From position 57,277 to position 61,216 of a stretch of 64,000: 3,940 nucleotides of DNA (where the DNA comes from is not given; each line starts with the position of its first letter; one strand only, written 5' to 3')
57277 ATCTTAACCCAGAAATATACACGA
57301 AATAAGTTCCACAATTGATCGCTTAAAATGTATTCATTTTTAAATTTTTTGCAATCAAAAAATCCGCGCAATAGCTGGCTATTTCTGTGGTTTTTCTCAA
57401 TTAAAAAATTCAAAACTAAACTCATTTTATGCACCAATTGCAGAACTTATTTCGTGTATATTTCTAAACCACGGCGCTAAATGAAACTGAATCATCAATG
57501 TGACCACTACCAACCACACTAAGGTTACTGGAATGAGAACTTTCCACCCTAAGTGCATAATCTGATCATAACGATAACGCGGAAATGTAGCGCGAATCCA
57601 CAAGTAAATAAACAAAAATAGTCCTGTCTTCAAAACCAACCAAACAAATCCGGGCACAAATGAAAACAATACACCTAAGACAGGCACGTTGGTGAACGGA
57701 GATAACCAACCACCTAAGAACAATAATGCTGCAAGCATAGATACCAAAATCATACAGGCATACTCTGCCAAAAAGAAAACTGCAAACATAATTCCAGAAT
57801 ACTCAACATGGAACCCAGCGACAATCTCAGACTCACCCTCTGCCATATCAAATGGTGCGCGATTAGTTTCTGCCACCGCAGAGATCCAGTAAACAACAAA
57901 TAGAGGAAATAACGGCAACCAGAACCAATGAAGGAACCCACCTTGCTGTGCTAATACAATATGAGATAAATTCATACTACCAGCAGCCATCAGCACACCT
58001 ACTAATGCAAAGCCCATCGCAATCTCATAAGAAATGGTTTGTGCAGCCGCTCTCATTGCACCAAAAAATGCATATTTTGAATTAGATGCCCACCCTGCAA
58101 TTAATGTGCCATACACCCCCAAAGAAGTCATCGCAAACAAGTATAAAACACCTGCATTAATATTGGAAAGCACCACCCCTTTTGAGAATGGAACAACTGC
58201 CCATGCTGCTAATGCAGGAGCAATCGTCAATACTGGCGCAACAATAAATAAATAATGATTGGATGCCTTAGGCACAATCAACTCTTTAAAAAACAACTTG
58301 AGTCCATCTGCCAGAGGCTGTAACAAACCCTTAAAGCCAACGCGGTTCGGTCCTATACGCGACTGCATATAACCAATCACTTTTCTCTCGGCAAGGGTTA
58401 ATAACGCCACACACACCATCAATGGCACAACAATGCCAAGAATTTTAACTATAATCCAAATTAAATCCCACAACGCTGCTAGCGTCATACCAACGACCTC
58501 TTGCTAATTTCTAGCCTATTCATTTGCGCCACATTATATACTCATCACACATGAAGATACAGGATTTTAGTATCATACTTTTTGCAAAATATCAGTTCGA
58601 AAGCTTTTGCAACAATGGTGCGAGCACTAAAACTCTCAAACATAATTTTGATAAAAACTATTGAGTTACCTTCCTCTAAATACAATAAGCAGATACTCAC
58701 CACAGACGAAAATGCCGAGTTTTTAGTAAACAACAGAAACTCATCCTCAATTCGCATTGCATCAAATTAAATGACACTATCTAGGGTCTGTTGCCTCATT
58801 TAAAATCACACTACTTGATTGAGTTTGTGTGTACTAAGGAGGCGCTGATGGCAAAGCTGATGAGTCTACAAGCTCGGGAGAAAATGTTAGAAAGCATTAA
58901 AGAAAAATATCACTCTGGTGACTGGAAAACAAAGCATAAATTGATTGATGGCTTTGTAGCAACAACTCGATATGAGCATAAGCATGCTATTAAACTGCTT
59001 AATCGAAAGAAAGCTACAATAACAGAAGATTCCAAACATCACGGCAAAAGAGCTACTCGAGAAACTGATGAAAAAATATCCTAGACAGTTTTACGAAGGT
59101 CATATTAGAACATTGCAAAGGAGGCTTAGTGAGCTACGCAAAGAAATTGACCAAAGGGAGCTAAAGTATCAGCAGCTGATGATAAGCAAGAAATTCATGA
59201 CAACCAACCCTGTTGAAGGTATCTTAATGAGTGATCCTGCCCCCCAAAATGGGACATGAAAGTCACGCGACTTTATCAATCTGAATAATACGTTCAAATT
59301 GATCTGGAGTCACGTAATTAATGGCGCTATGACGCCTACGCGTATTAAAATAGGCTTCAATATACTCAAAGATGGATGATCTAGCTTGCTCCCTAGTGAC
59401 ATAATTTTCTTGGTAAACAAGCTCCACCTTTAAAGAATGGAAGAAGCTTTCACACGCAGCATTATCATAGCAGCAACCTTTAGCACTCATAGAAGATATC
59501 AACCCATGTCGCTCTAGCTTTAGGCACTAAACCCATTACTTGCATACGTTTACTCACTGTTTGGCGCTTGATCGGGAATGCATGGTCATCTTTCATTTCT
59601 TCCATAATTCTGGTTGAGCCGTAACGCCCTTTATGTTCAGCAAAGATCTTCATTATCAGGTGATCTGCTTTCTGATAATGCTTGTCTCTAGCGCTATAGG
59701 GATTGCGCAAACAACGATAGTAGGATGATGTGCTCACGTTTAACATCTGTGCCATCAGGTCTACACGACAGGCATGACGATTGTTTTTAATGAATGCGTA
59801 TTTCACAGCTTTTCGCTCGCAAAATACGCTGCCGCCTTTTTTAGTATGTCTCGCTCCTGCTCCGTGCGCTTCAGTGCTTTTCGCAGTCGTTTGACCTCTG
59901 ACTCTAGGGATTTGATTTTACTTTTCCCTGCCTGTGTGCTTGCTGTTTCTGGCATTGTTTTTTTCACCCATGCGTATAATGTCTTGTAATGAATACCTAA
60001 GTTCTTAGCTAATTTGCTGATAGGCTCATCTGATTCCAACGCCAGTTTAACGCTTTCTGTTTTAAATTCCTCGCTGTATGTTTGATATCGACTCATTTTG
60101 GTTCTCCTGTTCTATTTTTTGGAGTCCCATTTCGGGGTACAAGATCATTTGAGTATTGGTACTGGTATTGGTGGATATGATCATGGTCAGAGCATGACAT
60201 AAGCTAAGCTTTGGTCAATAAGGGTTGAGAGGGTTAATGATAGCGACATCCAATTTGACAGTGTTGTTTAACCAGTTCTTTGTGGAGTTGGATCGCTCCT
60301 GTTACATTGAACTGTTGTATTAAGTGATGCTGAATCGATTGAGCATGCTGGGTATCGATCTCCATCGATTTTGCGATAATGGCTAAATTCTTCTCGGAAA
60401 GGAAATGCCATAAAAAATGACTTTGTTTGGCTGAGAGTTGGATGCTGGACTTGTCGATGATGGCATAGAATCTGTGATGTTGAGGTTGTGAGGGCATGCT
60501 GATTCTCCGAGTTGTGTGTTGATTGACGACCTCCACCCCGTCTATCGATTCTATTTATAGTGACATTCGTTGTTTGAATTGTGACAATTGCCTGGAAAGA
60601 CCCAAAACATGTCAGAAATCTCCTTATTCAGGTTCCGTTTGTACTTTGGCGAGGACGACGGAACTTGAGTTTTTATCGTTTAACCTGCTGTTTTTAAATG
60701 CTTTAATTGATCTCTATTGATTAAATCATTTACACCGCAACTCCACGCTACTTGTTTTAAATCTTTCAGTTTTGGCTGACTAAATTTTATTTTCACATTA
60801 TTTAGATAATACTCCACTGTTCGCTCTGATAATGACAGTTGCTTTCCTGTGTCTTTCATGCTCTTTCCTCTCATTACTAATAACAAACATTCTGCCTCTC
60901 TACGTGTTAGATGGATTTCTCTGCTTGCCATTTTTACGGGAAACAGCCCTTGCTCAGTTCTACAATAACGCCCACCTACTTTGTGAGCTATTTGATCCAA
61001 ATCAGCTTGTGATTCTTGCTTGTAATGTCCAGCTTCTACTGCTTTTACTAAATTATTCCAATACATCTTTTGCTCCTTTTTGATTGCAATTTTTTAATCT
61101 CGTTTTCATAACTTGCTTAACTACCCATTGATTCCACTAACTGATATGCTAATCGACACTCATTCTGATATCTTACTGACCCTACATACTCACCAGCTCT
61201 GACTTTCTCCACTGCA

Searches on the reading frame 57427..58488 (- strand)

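Call 102: search_protein_families(library=pfam, proteins=[window:57427-58488:-], max_evalue=0.0001)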
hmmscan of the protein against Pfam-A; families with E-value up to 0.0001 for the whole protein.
window:57427-58488:- (353 aa): 1 family
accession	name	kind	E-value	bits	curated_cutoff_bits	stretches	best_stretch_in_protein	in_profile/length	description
PF00146.26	NADHdh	-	1.4e-124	415.8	27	1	15-329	2-297/298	NADH dehydrogenase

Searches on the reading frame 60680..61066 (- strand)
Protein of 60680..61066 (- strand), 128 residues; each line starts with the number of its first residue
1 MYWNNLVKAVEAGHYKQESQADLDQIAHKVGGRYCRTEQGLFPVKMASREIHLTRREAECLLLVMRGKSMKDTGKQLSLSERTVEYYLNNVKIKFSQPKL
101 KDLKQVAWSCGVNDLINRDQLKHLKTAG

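Call 37: search_protein_families(library=pfam, proteins=[window:60680-61066:-], max_evalue=0.01)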
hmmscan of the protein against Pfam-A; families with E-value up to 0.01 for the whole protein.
window:60680-61066:- (128 aa): 3 families
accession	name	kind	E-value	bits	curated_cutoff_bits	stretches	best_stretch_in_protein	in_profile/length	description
PF00196.25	GerE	-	1.4e-11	44.3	23.5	1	53-99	3-49/57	Bacterial regulatory proteins, luxR family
PF08281.18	Sigma70_r4_2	-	9.4e-05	22.4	25.7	1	52-89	10-48/54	Sigma-70, region 4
PF04967.18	HTH_10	-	0.00013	22.1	23.1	0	66-93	22-49/53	HTH DNA binding domain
